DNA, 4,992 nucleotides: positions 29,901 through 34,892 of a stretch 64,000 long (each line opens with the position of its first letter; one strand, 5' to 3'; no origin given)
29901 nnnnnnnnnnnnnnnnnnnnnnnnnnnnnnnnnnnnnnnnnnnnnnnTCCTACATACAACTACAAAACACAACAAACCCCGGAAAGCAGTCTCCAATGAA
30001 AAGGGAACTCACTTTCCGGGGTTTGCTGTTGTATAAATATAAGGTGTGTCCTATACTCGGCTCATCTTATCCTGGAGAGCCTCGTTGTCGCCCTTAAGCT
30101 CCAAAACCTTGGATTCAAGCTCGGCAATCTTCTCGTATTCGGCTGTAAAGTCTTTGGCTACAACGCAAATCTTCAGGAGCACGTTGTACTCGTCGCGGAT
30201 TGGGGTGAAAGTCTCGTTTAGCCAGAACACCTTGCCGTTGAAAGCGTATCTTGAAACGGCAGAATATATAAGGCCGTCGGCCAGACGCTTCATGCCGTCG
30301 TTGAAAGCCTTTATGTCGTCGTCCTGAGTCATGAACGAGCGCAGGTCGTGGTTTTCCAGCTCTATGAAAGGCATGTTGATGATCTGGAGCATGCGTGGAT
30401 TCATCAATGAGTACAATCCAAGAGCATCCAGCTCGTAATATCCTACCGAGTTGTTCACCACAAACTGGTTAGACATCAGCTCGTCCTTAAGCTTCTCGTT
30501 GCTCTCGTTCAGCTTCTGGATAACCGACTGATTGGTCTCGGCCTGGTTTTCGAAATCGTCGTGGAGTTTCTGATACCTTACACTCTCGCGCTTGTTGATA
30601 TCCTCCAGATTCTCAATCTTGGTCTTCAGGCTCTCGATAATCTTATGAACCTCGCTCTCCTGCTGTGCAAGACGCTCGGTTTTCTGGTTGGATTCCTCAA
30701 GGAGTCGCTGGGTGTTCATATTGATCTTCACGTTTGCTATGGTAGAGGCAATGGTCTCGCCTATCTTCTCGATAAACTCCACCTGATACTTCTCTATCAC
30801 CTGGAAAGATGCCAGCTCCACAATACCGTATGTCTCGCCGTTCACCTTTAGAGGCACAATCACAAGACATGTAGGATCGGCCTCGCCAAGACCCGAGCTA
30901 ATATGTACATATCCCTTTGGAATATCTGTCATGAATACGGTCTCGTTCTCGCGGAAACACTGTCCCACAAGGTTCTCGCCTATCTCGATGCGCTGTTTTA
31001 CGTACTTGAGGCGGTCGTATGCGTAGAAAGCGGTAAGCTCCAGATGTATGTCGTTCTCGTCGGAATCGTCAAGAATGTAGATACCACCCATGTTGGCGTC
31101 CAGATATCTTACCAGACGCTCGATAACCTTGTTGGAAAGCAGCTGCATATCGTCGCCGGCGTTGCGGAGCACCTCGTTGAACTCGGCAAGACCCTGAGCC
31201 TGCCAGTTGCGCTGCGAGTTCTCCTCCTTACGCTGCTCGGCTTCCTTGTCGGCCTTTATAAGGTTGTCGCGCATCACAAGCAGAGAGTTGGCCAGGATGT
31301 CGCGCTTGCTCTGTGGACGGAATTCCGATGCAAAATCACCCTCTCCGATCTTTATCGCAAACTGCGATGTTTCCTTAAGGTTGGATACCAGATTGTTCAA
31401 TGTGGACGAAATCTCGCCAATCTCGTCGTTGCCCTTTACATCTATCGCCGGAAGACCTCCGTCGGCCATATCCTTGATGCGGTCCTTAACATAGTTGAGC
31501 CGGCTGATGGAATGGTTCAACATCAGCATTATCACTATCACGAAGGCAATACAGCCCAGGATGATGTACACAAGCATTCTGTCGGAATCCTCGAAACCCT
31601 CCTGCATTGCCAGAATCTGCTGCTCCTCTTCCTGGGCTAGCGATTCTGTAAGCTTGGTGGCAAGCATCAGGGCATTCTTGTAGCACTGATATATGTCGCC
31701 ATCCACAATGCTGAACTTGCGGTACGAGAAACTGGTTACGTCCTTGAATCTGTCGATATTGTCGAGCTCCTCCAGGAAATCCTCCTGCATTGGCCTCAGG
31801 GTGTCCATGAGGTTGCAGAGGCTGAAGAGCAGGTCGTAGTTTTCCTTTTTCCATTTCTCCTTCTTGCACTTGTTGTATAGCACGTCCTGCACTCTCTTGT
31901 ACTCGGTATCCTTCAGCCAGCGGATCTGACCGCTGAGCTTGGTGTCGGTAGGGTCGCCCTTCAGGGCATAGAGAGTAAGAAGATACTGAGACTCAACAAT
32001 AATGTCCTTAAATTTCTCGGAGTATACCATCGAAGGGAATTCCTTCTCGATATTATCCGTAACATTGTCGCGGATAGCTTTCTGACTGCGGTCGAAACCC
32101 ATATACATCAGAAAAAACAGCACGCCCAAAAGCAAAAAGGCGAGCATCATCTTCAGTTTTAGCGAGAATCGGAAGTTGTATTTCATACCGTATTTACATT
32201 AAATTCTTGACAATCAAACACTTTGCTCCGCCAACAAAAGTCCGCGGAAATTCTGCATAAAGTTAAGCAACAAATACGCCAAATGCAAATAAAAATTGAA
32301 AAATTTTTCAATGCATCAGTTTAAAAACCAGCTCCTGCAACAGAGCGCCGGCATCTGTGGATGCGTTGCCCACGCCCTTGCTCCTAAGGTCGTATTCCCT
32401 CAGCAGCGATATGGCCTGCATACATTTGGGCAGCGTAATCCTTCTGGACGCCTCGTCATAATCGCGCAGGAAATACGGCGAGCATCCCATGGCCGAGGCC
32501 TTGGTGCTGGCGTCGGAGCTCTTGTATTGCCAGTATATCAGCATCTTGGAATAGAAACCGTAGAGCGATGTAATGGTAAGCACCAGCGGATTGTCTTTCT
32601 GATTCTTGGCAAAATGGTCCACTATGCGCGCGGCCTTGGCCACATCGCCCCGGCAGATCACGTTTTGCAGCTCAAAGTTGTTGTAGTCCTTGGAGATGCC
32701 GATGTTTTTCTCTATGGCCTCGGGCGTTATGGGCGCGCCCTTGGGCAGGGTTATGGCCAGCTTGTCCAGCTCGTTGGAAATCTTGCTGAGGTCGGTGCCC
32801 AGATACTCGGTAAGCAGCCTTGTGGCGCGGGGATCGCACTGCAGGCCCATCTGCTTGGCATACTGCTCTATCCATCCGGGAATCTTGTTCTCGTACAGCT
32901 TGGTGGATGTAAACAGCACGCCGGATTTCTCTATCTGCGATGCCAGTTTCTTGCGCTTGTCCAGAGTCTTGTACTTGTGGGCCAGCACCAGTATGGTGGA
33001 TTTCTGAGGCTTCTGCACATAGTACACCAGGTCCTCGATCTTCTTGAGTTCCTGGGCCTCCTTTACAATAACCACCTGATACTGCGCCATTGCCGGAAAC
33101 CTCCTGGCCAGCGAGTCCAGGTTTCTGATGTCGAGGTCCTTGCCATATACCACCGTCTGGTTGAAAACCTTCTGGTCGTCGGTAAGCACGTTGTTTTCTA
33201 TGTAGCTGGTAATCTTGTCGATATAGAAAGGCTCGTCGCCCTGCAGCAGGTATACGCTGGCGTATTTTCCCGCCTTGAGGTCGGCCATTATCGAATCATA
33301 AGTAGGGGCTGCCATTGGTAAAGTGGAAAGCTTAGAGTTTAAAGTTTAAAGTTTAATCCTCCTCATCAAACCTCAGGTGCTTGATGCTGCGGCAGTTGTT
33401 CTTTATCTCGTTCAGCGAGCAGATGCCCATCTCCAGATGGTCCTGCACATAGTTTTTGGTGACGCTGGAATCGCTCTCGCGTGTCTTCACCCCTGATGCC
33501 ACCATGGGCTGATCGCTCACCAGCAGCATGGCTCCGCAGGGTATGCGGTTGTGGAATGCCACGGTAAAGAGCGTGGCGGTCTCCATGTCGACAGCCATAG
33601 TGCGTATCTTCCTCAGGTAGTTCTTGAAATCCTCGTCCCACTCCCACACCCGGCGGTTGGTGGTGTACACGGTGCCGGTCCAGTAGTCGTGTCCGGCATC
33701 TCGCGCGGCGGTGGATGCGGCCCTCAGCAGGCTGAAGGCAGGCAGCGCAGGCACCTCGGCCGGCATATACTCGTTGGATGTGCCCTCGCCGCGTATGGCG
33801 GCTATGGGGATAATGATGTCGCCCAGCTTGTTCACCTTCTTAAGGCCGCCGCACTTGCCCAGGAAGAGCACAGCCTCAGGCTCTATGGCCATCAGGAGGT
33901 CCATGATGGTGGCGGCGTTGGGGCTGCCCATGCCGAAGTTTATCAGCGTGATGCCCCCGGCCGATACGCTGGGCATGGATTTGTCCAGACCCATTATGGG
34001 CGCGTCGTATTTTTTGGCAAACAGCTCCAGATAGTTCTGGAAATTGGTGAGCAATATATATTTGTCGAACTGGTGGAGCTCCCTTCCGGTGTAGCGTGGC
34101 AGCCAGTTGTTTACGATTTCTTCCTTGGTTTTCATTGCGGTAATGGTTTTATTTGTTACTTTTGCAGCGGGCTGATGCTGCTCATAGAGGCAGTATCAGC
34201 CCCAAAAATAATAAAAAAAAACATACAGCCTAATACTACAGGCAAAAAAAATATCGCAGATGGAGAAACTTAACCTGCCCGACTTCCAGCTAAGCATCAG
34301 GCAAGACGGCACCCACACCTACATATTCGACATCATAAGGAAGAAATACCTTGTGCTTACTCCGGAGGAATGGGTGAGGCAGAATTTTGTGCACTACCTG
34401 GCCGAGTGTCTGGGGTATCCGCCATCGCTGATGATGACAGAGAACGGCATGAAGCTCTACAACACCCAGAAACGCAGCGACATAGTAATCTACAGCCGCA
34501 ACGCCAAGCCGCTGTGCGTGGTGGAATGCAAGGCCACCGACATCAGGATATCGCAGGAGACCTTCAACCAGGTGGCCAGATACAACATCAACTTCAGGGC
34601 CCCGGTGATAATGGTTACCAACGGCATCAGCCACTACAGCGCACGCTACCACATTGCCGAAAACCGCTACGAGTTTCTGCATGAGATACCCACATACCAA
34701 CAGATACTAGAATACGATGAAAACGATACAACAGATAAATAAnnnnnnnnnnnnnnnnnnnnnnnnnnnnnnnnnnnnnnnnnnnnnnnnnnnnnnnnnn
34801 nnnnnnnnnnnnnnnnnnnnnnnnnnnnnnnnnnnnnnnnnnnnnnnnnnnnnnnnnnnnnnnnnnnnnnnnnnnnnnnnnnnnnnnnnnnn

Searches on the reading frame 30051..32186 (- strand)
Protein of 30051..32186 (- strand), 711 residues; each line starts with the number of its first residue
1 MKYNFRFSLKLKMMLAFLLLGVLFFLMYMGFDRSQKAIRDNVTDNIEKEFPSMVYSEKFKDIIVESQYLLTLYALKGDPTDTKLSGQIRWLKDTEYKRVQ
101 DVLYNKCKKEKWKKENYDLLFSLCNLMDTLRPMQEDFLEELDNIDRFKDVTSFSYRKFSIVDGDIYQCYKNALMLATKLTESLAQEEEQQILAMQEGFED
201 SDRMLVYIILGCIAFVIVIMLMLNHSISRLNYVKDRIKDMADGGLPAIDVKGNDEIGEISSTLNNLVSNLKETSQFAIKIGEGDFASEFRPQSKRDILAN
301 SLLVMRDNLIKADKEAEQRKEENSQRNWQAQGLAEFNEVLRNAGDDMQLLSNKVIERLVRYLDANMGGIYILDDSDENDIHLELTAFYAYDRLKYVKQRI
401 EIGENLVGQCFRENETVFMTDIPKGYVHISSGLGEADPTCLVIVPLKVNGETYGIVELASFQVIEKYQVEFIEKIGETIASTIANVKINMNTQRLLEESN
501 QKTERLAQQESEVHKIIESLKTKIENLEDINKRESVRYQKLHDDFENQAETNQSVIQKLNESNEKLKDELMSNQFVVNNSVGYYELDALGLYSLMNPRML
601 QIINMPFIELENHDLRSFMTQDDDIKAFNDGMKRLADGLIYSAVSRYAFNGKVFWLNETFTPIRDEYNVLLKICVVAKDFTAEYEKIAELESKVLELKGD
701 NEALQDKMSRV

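Call 18: search_protein_families(library=ncbifam, proteins=[window:30051-32186:-], max_evalue=0.001)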
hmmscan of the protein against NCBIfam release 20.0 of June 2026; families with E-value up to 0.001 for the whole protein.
window:30051-32186:- (711 aa): 1 family
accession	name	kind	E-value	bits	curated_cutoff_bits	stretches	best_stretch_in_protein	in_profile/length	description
NF033092.0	HK_WalK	equivalog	9.1e-05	21.2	725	1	209-275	183-251/594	cell wall metabolism sensor histidine kinase WalK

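Call 40: search_protein_families(library=pfam, proteins=[window:30051-32186:-], max_evalue=0.01)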
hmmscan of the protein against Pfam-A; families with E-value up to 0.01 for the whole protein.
window:30051-32186:- (711 aa): 9 families
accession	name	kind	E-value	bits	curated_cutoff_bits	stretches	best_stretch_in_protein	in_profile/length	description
PF13185.12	GAF_2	-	3.6e-15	56.8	28.6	1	347-483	4-135/136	GAF domain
PF01590.32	GAF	-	9.3e-09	36.3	22.4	1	346-483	1-133/133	GAF domain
PF00672.30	HAMP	-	3.3e-07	31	25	1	225-272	5-53/53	HAMP domain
PF04108.17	ATG17_like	-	5e-05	23.4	43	1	491-632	11-121/355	Autophagy protein ATG17-like domain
PF13426.13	PAS_9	-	0.00035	21.2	27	1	594-681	15-102/103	PAS domain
PF08447.18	PAS_3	-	0.0036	18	25.6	0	595-673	4-85/89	PAS fold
PF13492.12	GAF_3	-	0.0043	17.9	27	0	346-485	1-129/129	GAF domain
PF08448.16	PAS_4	-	0.0048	17.6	23.1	1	586-684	11-109/110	PAS fold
PF01102.23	Glycophorin_A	-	0.0099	16.6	30.1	0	180-231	37-86/114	Glycophorin A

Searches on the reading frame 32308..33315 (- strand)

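Call 53: search_protein_families(library=pfam, proteins=[window:32308-33315:-], max_evalue=0.001)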
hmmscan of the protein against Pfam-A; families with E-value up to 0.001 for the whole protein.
window:32308-33315:- (335 aa): 1 family
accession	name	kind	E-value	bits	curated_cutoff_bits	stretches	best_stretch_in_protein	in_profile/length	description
PF06144.19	DNA_pol3_delta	-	2e-10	41.1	21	1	22-135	1-121/124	DNA polymerase III, delta subunit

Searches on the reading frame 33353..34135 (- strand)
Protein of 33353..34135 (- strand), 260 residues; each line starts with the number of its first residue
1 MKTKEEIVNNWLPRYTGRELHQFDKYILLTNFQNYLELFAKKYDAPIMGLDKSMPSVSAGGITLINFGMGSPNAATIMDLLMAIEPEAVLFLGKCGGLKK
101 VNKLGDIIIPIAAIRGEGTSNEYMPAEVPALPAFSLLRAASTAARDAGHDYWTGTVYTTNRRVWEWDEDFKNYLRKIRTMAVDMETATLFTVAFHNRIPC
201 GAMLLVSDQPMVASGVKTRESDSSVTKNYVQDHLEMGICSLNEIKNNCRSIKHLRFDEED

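Call 53: search_protein_families(library=pfam, proteins=[window:33353-34135:-], max_evalue=0.001)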
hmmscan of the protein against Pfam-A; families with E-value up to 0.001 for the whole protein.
window:33353-34135:- (260 aa): 1 family
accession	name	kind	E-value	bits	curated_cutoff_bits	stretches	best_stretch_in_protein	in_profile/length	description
PF01048.26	PNP_UDP_1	-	9.7e-34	117.2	25.1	1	43-229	25-220/233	Phosphorylase superfamily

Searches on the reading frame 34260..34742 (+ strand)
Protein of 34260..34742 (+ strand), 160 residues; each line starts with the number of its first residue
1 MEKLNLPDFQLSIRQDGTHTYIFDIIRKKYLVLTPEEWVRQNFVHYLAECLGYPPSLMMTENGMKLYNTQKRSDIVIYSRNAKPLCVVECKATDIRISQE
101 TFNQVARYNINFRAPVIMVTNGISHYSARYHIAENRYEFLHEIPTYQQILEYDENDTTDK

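Call 53: search_protein_families(library=pfam, proteins=[window:34260-34742:+], max_evalue=0.001)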
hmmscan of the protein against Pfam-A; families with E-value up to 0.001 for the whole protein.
window:34260-34742:+ (160 aa): 2 families
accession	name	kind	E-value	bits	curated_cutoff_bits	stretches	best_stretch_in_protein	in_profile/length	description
PF13588.12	HSDR_N_2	-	1.2e-33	116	25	1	35-144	1-110/110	Type I restriction enzyme R protein N terminus (HSDR_N)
PF04313.20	HSDR_N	-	6.9e-05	23.2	25.1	1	68-126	123-188/198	Type I restriction enzyme R protein N terminus (HSDR_N)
